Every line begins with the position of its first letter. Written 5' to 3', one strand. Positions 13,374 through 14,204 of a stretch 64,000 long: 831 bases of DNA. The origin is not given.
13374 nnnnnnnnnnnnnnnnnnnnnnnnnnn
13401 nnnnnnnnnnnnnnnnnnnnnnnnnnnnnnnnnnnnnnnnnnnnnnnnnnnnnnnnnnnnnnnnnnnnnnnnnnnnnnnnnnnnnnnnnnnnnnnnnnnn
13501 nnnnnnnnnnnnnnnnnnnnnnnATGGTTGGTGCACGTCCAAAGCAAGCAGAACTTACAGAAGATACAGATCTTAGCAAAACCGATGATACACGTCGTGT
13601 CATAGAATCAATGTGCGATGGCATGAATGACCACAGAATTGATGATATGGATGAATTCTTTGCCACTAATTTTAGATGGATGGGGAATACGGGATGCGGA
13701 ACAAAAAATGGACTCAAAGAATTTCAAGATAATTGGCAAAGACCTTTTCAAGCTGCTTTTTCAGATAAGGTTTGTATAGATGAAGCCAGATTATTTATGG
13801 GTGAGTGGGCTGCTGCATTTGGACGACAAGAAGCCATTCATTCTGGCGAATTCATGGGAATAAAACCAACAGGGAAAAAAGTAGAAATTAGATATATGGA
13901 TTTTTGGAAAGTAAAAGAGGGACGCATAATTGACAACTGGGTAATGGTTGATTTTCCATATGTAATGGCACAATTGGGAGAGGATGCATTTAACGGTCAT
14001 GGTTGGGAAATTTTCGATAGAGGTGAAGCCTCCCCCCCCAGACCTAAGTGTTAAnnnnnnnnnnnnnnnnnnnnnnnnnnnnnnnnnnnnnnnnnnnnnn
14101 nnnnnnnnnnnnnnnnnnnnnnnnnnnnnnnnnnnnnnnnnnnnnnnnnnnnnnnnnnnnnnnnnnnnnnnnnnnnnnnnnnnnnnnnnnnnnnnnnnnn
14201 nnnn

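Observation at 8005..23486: LacI-linked ABC-transporter island with five SnoaL/NTF2-like genes and an unusual enzyme mix of unknown substrate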

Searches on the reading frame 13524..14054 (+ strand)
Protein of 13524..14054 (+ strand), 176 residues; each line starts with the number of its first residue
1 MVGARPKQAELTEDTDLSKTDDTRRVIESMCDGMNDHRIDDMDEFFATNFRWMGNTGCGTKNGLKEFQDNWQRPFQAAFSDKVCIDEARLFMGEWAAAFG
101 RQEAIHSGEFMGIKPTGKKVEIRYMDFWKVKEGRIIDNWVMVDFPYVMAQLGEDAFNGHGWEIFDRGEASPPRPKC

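Call 3: search_protein_families(library=pfam, proteins=[window:13524-14054:+])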
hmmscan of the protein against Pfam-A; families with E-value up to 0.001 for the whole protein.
window:13524-14054:+ (176 aa): 2 families
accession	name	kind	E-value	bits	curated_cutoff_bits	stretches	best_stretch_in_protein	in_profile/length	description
PF07366.18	SnoaL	-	2e-19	70.1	28.4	1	26-151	3-126/126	SnoaL-like polyketide cyclase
PF12680.13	SnoaL_2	-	3.3e-14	53.8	27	1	28-136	2-100/102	SnoaL-like domain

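Call 5: search_protein_families(library=ncbifam, max_evalue=0.00001, proteins=[window:13524-14054:+])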
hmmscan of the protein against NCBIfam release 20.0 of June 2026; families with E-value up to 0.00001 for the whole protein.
window:13524-14054:+ (176 aa): 1 family
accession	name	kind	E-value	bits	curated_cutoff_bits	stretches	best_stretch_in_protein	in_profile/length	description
NF033407.1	SnoaL_meth_ester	subfamily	3.6e-09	36.5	200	1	26-161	7-142/144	SnoaL/DnrD family polyketide biosynthesis methyl ester cyclase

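Call 30: search_solved_structures(query=window:13524-14054:+, max_evalue=0.01)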
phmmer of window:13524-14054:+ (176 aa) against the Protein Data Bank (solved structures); distinct sequences matched with E-value up to 0.01: 7.
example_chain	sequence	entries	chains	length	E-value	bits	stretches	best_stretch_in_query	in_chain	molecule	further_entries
1sjw_A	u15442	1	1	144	2.7e-09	40.5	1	25-162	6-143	nogalonic acid methyl ester cyclase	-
6hnn_A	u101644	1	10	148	3.6e-09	40.1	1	70-154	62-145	Putative polyketide cyclase IdmH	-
8ysb_A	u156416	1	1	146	4.4e-08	36.6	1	20-152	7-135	Predicted ester cyclase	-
2gey_A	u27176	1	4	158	9e-06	29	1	103-153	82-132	AclR protein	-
2gex_A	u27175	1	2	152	2.4e-05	27.6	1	103-152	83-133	SnoL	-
8r2b_A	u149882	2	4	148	2.5e-05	27.6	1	103-152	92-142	SnoL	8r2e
4lgq_A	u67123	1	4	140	0.00044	23.5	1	102-151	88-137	Putative polyketide cyclase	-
